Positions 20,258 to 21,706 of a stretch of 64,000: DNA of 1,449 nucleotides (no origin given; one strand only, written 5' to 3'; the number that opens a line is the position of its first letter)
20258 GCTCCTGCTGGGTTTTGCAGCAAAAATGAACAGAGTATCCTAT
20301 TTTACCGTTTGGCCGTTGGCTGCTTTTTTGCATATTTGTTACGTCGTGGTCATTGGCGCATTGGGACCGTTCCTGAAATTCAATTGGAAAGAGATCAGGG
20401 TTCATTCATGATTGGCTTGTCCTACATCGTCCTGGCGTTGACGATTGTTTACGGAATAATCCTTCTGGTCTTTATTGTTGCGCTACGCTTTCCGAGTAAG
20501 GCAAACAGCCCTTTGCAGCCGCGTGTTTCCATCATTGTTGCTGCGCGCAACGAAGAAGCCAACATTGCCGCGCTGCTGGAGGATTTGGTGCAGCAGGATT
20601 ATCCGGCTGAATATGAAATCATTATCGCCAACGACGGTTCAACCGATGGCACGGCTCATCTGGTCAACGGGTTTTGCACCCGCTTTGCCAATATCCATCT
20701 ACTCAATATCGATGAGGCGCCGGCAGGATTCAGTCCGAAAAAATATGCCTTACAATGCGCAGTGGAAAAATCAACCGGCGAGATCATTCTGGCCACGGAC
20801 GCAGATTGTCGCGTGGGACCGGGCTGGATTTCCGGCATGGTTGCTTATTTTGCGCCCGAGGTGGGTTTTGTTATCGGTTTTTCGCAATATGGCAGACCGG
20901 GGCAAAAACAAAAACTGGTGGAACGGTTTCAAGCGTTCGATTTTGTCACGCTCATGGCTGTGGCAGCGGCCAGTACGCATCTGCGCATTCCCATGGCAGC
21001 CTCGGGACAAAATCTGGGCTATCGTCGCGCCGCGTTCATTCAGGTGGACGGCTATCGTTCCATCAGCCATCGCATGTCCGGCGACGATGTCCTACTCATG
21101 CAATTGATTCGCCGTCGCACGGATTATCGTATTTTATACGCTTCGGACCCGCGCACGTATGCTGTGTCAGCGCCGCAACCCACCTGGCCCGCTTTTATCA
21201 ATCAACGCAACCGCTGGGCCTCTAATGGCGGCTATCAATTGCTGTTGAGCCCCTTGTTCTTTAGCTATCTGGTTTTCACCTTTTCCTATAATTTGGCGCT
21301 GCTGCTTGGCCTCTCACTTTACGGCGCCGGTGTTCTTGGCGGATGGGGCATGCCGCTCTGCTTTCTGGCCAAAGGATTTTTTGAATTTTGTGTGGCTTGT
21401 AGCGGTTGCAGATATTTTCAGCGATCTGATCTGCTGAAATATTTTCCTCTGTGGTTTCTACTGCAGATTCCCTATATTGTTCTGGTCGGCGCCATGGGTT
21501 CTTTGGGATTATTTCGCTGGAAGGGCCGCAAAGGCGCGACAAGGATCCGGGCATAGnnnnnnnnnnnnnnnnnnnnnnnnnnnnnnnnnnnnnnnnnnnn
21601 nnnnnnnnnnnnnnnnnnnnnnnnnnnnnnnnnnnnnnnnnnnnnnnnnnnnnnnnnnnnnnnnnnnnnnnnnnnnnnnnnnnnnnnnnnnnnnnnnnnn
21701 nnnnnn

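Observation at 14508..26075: Three paralogous HpnH/MoaA-like radical SAM genes in one operon with no hopanoid cyclase nearby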

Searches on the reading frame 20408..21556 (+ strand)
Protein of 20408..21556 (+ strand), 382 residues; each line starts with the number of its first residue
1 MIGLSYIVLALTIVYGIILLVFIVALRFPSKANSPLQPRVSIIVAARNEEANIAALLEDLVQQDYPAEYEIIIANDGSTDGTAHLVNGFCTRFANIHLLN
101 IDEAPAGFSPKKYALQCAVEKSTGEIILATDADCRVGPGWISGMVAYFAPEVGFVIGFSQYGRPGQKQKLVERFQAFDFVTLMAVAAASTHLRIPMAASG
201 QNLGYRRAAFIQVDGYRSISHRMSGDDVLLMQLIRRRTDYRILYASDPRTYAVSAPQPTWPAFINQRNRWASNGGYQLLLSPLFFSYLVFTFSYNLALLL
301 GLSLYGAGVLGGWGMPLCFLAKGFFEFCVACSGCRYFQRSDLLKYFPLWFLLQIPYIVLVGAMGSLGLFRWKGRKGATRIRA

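Call 15: search_protein_families(library=pfam, proteins=[window:20411-21556:+], max_evalue=0.01)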
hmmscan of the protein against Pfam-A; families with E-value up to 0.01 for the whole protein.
window:20411-21556:+ (381 aa): 5 families
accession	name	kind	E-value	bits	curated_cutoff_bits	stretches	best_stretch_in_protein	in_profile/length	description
PF00535.33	Glycos_transf_2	-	2.9e-21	76.6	23.3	1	40-168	1-125/168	Glycosyl transferase family 2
PF13506.12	Glyco_transf_21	-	5.9e-15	55.6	21.7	1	99-270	7-173/174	Glycosyl transferase family 21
PF13641.12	Glyco_tranf_2_3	-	3.2e-14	54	27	1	37-271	1-229/230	Glycosyltransferase like family 2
PF13632.12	Glyco_trans_2_3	-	4.9e-11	43.3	27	1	125-305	1-179/198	Glycosyl transferase family group 2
PF10111.15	Glyco_tranf_2_2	-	1.2e-05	25.4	27.3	1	40-137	1-96/276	Glycosyltransferase like family 2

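Call 55: search_solved_structures(query=window:20411-21556:+, max_evalue=0.01)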
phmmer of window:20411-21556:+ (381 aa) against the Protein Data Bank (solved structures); distinct sequences matched with E-value up to 0.01: 19.
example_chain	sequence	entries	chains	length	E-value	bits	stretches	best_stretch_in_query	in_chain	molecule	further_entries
6yv7_A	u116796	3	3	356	2.6e-12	49.6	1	6-171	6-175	Glycosyl transferase, family 2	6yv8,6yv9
6yv7_B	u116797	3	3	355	2.8e-12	49.5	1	6-171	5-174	Glycosyl transferase, family 2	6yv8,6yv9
6p61_A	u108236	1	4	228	1.9e-09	40.2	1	36-146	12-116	Glycosyltransferase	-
5tze_C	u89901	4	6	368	1.5e-06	30.7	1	39-147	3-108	Glycosyl transferase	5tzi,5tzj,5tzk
5tz8_A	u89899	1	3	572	3.2e-06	29.6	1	39-146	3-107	Glycosyl transferase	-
9hwj_A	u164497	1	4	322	1.3e-05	27.6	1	38-157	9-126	Undecaprenyl-phosphate 4-deoxy-4-formamido-L-arabinose transferase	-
26qs_A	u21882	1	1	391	0.00055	22.2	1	31-158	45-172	Ceramide glucosyltransferase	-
26qf_A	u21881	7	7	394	0.00056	22.2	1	31-158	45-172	Ceramide glucosyltransferase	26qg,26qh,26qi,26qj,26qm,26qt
5hea_A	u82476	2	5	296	0.0029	19.9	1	39-132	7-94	Putative glycosyltransferase (GalT1)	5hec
2z87_A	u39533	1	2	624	0.0032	19.7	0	39-98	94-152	Chondroitin synthase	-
2z86_A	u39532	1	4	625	0.0032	19.7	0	39-98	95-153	Chondroitin synthase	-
9bhc_C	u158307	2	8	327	0.0052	19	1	37-158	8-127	Undecaprenyl-phosphate 4-deoxy-4-formamido-L-arabinose transferase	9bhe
8bz8_A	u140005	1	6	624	0.0056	18.9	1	37-138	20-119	Glycosyltransferase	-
8bz4_A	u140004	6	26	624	0.0056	18.9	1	37-138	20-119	Glycosyltransferase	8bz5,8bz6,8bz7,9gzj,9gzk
3l7m_A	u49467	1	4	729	0.007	18.6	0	38-132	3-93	Teichoic acid biosynthesis protein F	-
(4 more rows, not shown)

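Call 82: search_protein_families(library=ncbifam, proteins=[window:20408-21556:+], max_evalue=0.00001)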
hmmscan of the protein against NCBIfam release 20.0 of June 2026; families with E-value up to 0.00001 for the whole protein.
window:20408-21556:+ (382 aa): 19 families
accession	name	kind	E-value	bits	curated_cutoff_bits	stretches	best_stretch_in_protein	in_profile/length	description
TIGR03937.1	PgaC_IcaA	equivalog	1.1e-19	70.7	422.3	1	31-280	38-275/407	poly-beta-1,6-N-acetyl-D-glucosamine synthase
TIGR03469.1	HpnB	hypoth_equivalog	1.1e-16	60.8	379.25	1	34-237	40-249/386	hopene-associated glycosyltransferase HpnB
TIGR03472.1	HpnI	equivalog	3.1e-16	59.2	310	1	6-315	9-306/373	bacteriohopanetetrol glucosamine biosynthesis glycosyltransferase HpnI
NF045692.1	OglycostaseCruG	equivalog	4.4e-14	52.2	600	1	30-234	33-238/386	2'-O-glycosyltransferase CruG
NF041875.1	EPS_EpsD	equivalog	1.4e-13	50.9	370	1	40-157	1-114/325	exopolysaccharide biosynthesis glycosyltransferase EpsD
TIGR03965.1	mycofact_glyco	equivalog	1.7e-13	50.3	280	1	30-234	66-264/467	mycofactocin biosynthesis glycosyltransferase MftF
NF007482.0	PRK10073.1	equivalog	3.7e-11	42.6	423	1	37-139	5-101/334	glycosyltransferase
TIGR04242.1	nodulat_NodC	equivalog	1.6e-10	40.5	550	1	31-273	37-283/395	chitooligosaccharide synthase NodC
TIGR04283.1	glyco_like_mftF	equivalog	3.1e-10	40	182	1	40-243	1-178/221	TIGR04283 family arsenosugar biosynthesis glycosyltransferase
TIGR03111.1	glyc2_xrt_Gpos1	hypoth_equivalog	1.3e-09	37.4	363.95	1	9-155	18-165/439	TIGR03111 family XrtG-associated glycosyltransferase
NF038299.1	EPS_HpsN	equivalog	1.2e-08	34.3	425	1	38-158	1-118/317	hormogonium polysaccharide biosynthesis glycosyltransferase HpsN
NF047588.1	GlcsyltransPgfSStrep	equivalog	1.6e-08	34.2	500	1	39-170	2-130/308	glycosyltransferase PgfS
NF038302.1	EPS_HpsE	equivalog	4e-08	32.6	300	1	41-147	4-110/307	hormogonium polysaccharide biosynthesis glycosyltransferase HpsE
NF041865.1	EpsU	equivalog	1.5e-07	30.8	700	1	7-139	5-138/394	exopolysaccharide biosynthesis GT2 family glycosyltransferase EpsU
NF010496.0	PRK13915.1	equivalog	3.6e-06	26.3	262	1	37-168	30-162/307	glucosyl-3-phosphoglycerate synthase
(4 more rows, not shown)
